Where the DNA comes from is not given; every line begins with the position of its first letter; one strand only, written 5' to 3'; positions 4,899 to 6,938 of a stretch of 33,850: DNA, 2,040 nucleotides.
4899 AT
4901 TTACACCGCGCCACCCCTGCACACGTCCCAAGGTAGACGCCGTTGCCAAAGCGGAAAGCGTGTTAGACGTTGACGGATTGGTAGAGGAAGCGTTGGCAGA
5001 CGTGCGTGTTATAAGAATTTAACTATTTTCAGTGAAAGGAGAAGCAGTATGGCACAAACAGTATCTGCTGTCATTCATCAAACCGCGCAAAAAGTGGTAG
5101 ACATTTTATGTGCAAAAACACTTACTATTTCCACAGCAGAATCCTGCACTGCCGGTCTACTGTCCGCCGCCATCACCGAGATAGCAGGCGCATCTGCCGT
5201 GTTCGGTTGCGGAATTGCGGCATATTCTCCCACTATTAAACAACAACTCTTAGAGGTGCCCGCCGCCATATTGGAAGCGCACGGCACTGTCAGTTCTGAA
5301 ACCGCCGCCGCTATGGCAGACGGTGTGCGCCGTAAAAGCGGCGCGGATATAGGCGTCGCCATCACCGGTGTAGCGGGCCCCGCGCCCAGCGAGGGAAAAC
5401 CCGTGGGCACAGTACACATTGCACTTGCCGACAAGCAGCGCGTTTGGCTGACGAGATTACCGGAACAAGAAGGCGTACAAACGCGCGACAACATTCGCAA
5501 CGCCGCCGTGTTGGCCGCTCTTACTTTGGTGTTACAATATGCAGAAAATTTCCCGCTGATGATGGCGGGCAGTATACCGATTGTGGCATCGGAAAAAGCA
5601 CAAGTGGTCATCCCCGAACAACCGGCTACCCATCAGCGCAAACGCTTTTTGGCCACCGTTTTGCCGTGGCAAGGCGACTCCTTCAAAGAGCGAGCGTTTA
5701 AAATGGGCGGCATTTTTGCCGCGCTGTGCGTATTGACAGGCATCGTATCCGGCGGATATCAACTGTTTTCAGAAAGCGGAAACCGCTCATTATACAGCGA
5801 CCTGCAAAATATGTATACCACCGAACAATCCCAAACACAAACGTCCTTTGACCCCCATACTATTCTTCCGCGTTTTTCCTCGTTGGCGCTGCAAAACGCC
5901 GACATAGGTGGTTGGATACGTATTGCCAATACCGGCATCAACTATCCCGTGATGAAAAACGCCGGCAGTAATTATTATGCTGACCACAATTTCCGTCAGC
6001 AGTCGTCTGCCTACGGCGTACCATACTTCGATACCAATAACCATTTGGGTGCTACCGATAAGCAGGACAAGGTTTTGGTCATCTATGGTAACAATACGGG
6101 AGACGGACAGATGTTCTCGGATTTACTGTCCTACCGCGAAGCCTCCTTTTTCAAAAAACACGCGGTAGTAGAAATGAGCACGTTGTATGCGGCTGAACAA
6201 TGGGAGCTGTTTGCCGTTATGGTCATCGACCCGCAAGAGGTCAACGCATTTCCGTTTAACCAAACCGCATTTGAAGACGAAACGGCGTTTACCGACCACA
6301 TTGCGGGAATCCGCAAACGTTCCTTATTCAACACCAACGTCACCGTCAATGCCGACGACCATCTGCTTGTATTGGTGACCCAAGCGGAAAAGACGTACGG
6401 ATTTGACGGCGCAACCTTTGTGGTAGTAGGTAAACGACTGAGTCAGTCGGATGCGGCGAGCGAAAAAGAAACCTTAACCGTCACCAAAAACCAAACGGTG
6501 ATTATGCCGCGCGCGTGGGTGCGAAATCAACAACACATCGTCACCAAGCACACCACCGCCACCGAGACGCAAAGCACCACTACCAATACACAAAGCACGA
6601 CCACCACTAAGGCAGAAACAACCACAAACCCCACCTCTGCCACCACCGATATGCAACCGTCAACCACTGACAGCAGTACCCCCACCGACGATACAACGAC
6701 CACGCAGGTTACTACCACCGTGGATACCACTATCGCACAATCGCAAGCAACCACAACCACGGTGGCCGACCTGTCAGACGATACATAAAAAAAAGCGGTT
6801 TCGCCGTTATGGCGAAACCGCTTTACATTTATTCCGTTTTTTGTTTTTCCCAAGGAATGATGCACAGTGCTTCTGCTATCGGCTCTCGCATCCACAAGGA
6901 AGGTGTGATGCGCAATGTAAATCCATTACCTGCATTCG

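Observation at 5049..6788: Single ORF fusing a cytoplasmic CinA-C/PncC domain, through one TM helix, to an extracellular sortase-like domain that has lost His, Cys and Arg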

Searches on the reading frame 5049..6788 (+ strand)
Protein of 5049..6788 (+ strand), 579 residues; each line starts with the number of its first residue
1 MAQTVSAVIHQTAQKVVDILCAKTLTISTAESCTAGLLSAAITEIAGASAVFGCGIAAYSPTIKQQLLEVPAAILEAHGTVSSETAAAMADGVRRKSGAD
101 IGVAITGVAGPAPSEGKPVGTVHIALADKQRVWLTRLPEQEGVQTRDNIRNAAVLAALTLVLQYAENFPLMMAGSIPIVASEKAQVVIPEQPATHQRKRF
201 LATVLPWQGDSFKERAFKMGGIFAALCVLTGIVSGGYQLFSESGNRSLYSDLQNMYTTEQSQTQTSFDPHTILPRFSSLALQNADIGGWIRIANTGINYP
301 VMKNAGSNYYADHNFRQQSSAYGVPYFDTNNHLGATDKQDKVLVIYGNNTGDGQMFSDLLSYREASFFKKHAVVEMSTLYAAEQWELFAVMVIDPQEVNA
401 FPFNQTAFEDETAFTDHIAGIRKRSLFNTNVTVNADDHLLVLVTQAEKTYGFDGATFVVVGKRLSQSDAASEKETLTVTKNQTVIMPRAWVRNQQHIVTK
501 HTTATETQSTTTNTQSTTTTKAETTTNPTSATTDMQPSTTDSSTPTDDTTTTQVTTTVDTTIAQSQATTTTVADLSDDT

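Call 3: search_protein_families(library=pfam, proteins=[window:5049-6788:+], max_evalue=0.01)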
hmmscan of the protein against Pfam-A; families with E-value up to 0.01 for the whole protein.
window:5049-6788:+ (579 aa): 1 family
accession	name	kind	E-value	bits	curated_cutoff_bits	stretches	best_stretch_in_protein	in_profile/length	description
PF02464.23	CinA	-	7.7e-49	165.7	23.5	1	11-164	3-154/155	Competence-damaged protein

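Call 4: search_protein_families(library=ncbifam, proteins=[window:5049-6788:+], max_evalue=0.01)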
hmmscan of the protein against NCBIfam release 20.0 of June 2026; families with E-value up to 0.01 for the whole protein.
window:5049-6788:+ (579 aa): 7 families
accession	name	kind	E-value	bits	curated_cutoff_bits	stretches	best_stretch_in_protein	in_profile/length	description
NF001813.0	PRK00549.1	equivalog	2.2e-44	152.1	379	1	12-164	259-410/414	competence/damage-inducible protein A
TIGR03064.1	sortase_srtB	equivalog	6.2e-38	130.4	153.75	1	230-447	18-226/235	class B sortase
TIGR00199.1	PncC_domain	subfamily_domain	1.7e-37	128.8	68.9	1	20-161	5-145/149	nicotinamide-nucleotide amidohydrolase family protein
NF002975.0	PRK03661.1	equivalog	5.4e-32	110.7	212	1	9-163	6-159/164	nicotinamide-nucleotide amidase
TIGR00200.1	cinA_nterm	subfamily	4.5e-29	101.4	243.15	1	15-163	264-409/414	CinA family nicotinamide mononucleotide deamidase-related protein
NF002972.0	PRK03657.1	equivalog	3.9e-23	82.1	201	1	8-130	16-139/175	2-oxo-tetronate isomerase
NF040525.1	SrtB_LPKTxSAVK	exception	2.1e-16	59.7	200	1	254-448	33-226/261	class B sortase, LPKTxAVK-specific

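Call 5: search_solved_structures(query=window:5049-6788:+, max_evalue=0.01, show_alignments=4)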
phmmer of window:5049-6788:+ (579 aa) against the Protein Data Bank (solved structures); distinct sequences matched with E-value up to 0.01: 25.
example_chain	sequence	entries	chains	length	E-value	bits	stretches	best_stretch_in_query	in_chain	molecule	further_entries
6mr3_A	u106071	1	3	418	3.5e-25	91.9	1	13-163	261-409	Putative competence-damage inducible protein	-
2a9s_A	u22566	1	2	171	3.6e-23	85.3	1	9-162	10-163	competence/damage-inducible protein CinA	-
2oqw_A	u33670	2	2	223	1.4e-22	83.3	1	244-444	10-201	Sortase B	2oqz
4lfd_A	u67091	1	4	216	1.5e-22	83.2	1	260-464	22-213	Sortase B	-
1qwz_A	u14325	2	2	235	1.5e-22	83.2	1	245-464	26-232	NPQTN specific sortase B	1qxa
1rz2_A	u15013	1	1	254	1.8e-22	83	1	244-444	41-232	conserved hypothetical protein BA4783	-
4ux7_A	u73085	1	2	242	1.9e-22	82.9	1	277-462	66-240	PUTATIVE PEPTIDASE C60B, SORTASE B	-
1qx6_A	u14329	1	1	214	1.9e-22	82.9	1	261-464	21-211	NPQTN specific sortase B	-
6kyc_A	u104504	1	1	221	2.1e-22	82.8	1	254-462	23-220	Putative peptidase C60B, sortase B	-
5jcv_A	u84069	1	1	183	2.1e-22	82.8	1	280-461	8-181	Lmo2181 protein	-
1ng5_A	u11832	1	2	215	2.5e-22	82.5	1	255-464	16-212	sortase B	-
6kyd_A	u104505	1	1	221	3.9e-22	81.9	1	254-462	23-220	Putative peptidase C60B, sortase B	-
5gyj_A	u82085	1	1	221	4.6e-22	81.6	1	254-462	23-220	Putative peptidase C60B, sortase B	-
4cta_A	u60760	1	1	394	1.4e-18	70.1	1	24-161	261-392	CINA-LIKE PROTEIN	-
4ct8_A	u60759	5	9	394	1.5e-18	70.1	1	24-161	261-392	CINA-LIKE PROTEIN | CINA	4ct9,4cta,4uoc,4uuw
5kvk_A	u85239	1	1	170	2e-17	66.3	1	9-127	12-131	Protein KP700603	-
6l19_A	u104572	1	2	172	1.1e-12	50.7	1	12-125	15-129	PncC family amidohydrolase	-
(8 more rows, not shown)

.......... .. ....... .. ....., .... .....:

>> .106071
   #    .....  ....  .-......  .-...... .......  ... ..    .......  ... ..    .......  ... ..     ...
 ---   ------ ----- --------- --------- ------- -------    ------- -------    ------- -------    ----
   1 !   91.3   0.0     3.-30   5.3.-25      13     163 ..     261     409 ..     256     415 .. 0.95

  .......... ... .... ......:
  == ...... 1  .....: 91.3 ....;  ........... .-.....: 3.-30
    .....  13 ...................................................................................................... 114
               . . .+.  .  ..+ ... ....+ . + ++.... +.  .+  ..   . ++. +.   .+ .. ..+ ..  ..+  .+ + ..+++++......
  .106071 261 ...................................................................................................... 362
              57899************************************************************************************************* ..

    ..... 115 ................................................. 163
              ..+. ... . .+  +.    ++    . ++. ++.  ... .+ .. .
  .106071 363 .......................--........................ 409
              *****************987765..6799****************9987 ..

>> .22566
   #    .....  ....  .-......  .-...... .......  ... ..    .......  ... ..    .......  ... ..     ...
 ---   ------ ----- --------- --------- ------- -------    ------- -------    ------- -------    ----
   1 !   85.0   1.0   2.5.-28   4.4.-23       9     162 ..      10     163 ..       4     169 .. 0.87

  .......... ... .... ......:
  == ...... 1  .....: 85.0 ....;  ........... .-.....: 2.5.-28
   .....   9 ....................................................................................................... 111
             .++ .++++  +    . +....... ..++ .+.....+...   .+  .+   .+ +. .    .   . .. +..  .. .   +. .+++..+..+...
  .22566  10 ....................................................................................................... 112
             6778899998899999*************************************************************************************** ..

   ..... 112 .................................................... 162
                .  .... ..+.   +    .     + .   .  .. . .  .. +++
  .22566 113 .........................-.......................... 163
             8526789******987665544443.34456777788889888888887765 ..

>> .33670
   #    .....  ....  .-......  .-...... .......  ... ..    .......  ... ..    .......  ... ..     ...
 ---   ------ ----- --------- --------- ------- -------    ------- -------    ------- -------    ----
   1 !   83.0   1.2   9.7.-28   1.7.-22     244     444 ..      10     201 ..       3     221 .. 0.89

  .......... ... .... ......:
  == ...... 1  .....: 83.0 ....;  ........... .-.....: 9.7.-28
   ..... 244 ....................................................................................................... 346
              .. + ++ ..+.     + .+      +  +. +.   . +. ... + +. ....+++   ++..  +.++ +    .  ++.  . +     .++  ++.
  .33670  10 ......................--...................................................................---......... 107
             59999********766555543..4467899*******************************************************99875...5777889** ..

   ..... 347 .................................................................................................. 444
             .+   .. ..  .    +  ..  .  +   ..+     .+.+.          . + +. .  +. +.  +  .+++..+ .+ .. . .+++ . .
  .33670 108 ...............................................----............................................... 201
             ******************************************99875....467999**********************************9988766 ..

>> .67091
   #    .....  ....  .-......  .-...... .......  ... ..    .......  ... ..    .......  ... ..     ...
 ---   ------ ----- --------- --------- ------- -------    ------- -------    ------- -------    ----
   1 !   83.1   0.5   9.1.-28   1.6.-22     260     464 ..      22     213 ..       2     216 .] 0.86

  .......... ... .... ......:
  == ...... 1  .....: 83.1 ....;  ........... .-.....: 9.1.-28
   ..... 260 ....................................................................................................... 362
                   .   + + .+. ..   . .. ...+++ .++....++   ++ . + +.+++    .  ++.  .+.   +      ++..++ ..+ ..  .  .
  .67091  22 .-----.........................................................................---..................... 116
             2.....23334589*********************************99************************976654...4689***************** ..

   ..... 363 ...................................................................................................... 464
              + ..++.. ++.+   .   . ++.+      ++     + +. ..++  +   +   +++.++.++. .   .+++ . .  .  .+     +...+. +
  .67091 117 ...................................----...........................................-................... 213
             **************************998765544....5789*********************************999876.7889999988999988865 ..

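Call 7: find_homologous_proteins(query=window:5049-6788:+, max_evalue=0.00001)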
Query window:5049-6788:+ (579 aa): 713 proteins with E <= 0.00001 among 8000 candidates; the best 120 are listed.
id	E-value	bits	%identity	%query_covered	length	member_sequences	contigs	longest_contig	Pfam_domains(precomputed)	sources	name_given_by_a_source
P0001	0.0e+0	1267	100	100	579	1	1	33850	PF02464.24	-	-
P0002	0.0e+0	1110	84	100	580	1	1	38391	PF02464.24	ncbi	-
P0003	1.0e-297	1006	84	88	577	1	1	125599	PF02464.24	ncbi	-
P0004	4.6e-209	714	60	92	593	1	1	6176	PF02464.24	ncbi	-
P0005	5.1e-208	710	64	84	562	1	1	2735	PF02464.24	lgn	-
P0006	2.1e-198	678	58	95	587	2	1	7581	PF02464.24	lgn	-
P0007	7.0e-195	667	59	90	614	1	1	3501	PF02464.24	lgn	-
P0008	1.6e-191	656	58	91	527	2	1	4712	PF02464.24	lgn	-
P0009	5.6e-191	654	59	89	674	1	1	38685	PF02464.24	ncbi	-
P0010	3.5e-189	648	55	89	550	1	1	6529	PF02464.24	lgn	-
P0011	3.3e-186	638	57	83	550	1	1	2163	PF02464.24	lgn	-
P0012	4.5e-185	634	55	92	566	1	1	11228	PF02464.24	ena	-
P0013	2.8e-179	615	54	92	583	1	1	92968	PF02464.24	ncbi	-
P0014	3.5e-178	612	58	82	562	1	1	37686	PF02464.24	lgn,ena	-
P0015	2.9e-175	602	52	98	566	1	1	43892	PF02464.24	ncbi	-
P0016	4.8e-175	601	56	83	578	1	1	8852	PF02464.24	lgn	-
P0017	3.2e-174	599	57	83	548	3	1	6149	PF02464.24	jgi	jgi:SrtB family sortase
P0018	1.5e-173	596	52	92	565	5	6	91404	PF02464.24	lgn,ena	-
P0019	4.5e-173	595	50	92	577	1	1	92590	PF02464.24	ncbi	-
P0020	5.1e-172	591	54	87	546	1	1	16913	PF02464.24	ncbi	-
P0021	1.3e-171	590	51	98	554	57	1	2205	PF02464.24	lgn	-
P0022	2.0e-169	583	55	83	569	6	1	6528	PF02464.24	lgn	-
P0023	2.7e-169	582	54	83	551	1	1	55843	PF02464.24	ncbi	-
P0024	1.9e-168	580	54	83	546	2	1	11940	PF02464.24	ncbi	-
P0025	2.2e-168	579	55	83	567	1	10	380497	PF02464.24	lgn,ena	-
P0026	2.2e-168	579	55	83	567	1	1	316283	PF02464.24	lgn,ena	-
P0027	2.8e-168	579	55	83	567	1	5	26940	PF02464.24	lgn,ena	-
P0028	2.9e-168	579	55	83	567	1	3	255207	PF02464.24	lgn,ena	-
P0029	2.9e-168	579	55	83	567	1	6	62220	PF02464.24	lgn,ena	-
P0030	3.1e-168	579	55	83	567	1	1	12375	PF02464.24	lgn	-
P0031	3.8e-168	579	55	83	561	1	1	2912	PF02464.24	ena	-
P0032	4.6e-168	578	54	83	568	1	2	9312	PF02464.24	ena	-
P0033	4.9e-168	578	55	83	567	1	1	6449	PF02464.24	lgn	-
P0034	5.4e-168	578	51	92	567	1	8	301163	PF02464.24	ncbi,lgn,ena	-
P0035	5.6e-168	578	55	83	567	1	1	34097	PF02464.24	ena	-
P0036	6.5e-168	578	51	92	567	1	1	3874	PF02464.24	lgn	-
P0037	6.6e-168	578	55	83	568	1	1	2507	PF02464.24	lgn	-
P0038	6.6e-168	578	53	90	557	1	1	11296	PF02464.24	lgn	-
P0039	6.8e-168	578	55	83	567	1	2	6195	PF02464.24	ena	-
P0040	7.0e-168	578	55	83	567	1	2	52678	PF02464.24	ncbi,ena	-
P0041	7.6e-168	578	51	92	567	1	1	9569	PF02464.24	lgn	-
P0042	7.9e-168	577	55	83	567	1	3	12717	PF02464.24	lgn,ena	-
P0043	1.0e-167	577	55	83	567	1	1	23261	PF02464.24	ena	-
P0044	1.1e-167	577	55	83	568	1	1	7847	PF02464.24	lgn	-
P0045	1.2e-167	577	53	84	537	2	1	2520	PF02464.24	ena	-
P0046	1.2e-167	577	53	87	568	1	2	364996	PF02464.24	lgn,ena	-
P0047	1.2e-167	577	55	83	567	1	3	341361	PF02464.24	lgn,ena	-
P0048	1.3e-167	577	55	83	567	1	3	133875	PF02464.24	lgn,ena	-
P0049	1.3e-167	577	50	97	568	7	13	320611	PF02464.24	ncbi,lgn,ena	-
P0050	1.4e-167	577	51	92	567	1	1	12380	PF02464.24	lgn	-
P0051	1.4e-167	577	55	83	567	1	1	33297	PF02464.24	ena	-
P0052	1.5e-167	577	55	83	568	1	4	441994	PF02464.24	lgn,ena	-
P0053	1.6e-167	577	55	83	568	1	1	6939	PF02464.24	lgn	-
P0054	1.6e-167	577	51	92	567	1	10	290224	PF02464.24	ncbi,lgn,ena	-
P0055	1.9e-167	576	55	83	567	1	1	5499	PF02464.24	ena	-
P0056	1.9e-167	576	51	92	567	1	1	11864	PF02464.24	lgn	-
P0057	2.0e-167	576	55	83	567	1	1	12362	PF02464.24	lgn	-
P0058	2.3e-167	576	51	92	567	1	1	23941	PF02464.24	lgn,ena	-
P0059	2.6e-167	576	55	83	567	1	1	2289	PF02464.24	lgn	-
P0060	3.0e-167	576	55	83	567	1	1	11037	PF02464.24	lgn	-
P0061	3.0e-167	576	51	92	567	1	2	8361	PF02464.24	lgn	-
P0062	3.1e-167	576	55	83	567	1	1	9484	PF02464.24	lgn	-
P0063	3.3e-167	575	55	83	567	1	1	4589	PF02464.24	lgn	-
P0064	4.3e-167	575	55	83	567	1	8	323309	PF02464.24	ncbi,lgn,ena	-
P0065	4.9e-167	575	55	83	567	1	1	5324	PF02464.24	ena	-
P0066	5.4e-167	575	55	83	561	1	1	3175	PF02464.24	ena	-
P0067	6.0e-167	575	55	83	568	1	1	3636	PF02464.24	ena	-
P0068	6.5e-167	574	53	84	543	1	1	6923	PF02464.24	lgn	-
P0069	6.5e-167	574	55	83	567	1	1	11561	PF02464.24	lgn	-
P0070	8.3e-167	574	51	92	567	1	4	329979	PF02464.24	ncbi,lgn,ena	-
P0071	1.0e-166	574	55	83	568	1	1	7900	PF02464.24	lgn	-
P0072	1.0e-166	574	55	83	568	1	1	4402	PF02464.24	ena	-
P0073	1.1e-166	574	55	83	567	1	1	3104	PF02464.24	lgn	-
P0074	1.1e-166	574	55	83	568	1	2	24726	PF02464.24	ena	-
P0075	1.1e-166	574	55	83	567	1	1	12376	PF02464.24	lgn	-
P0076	1.4e-166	573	55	83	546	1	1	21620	PF02464.24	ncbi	-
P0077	1.5e-166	573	55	83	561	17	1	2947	PF02464.24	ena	-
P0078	1.6e-166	573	55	83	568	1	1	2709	PF02464.24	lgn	-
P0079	1.7e-166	573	55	83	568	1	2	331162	PF02464.24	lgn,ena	-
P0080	1.8e-166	573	55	83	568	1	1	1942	PF02464.24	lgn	-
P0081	2.0e-166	573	51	92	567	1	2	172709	PF02464.24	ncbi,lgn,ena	-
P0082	2.0e-166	573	51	92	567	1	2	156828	PF02464.24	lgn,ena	-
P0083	2.3e-166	573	50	92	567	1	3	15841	PF02464.24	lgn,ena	-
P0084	2.7e-166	572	50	92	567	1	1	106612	PF02464.24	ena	-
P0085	2.9e-166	572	55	83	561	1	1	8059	PF02464.24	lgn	-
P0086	3.1e-166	572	54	83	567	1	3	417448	PF02464.24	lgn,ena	-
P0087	3.7e-166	572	55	83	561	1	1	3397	PF02464.24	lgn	-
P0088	5.3e-166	571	54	83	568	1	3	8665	PF02464.24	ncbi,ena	-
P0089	5.5e-166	571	51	92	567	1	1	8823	PF02464.24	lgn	-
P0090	2.7e-165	569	54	83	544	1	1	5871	PF02464.24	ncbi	-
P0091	2.9e-165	569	54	83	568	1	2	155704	PF02464.24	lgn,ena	-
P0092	5.1e-165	568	54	83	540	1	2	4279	PF02464.24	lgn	-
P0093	2.7e-163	563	54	84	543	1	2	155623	PF02464.24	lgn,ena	-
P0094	1.0e-124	435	56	66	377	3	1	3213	PF02464.24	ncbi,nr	ncbi:MAG: nicotinamide-nucleotide amidohydrolase family protein, partial [Clostridia bacterium]|nr:n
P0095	5.7e-118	413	44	82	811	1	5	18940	PF18146.7,PF02464.24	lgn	-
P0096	3.8e-115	404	43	85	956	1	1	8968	PF18146.7,PF02464.24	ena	-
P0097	6.0e-115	403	41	94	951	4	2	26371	PF18146.7,PF02464.24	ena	-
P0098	1.7e-114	401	42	93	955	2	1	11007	PF18146.7,PF02464.24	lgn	-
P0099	8.9e-113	396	44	83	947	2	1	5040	PF18146.7,PF02464.24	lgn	-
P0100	1.2e-112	395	43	82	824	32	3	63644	PF18146.7,PF02464.24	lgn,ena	-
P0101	5.2e-109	383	42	82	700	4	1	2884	PF02464.24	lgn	-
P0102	6.2e-107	377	41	83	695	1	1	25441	PF18146.7,PF02464.24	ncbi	-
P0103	6.9e-103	363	54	58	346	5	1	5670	PF02464.24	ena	-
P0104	2.7e-100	355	39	87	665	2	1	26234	PF18146.7,PF02464.24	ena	-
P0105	1.3e-99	352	39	82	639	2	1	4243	PF18146.7,PF02464.24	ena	-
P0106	2.4e-98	348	41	82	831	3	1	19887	PF18146.7,PF00994.30,PF02464.24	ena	-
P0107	1.0e-97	346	39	93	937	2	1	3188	PF18146.7,PF00994.30,PF02464.24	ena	-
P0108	1.2e-97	346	45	66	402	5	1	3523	PF02464.24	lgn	-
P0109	1.6e-97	346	38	88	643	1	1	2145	PF18146.7,PF02464.24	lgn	-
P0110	4.3e-97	344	37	85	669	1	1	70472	PF18146.7,PF02464.24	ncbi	-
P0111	1.5e-95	339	40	83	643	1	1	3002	PF18146.7,PF02464.24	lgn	-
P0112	1.8e-95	339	37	89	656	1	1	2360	PF18146.7,PF02464.24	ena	-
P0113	8.2e-95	337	37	97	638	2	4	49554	PF18146.7,PF02464.24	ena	-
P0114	2.2e-94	335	37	91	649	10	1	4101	PF18146.7,PF02464.24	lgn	-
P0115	3.0e-93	331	40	78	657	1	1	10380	PF18146.7,PF02464.24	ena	-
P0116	2.0e-91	325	38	74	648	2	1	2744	PF18146.7,PF02464.24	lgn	-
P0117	3.3e-91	325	39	78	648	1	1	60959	PF02464.24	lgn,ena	-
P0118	2.2e-88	315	39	74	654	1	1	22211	PF18146.7,PF02464.24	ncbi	-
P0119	5.8e-88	314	38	82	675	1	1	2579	PF18146.7,PF02464.24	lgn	-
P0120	7.8e-88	314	36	90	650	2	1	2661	PF18146.7,PF02464.24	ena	-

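Call 11: find_related_loci(query=window:5049-6788:+, collection=genome_contigs, flank=6000)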
Query window:5049-6788:+ (579 aa) in genome_contigs; peptide patterns used: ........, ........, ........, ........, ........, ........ (x = any residue, [..] = any of these).
50 stretches matched a pattern; 3 encode a relative of the query (tblastn E <= 1e-3); 3 distinct loci.
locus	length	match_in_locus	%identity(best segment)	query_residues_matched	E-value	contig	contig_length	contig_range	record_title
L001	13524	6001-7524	84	1-508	0e+0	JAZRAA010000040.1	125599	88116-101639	MAG: Acutalibacteraceae bacterium isolate T1900045150_TC20190144.MAGScoT_cleanbin_000002 SGB_4951_k141_905977, whole gen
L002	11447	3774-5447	52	11-544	0e+0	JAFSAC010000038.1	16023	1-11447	MAG: Clostridia bacterium isolate RGIG2955 Goat_Rectum-1__c403018, whole genome shotgun sequence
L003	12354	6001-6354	31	272-392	8e-14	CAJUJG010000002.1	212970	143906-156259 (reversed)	MAG TPA_asm: uncultured Lachnospiraceae bacterium isolate MGBC142918 genome assembly, contig: MGBC142918.2, whole genome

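Call 16: find_encoding_contigs(protein=P0110, flank=7000, max_places=2)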
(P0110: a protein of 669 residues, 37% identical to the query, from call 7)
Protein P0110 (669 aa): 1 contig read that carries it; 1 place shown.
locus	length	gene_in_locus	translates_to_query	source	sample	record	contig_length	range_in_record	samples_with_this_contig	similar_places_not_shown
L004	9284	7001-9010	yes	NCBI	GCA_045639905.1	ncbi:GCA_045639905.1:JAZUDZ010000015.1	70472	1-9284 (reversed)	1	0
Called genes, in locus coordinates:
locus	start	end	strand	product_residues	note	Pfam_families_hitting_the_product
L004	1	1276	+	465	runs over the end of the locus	PF02127:Peptidase_M18, PF05343:Peptidase_M42 (faint)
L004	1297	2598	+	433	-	PF00919:UPF0004, PF04055:Radical_SAM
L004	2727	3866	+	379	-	PF00266:Aminotran_5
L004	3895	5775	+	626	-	-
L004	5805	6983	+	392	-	PF22025:ThiI_fer, PF02926:THUMP, PF02568:ThiI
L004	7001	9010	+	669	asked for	PF18146:CinA_KH, PF02464:CinA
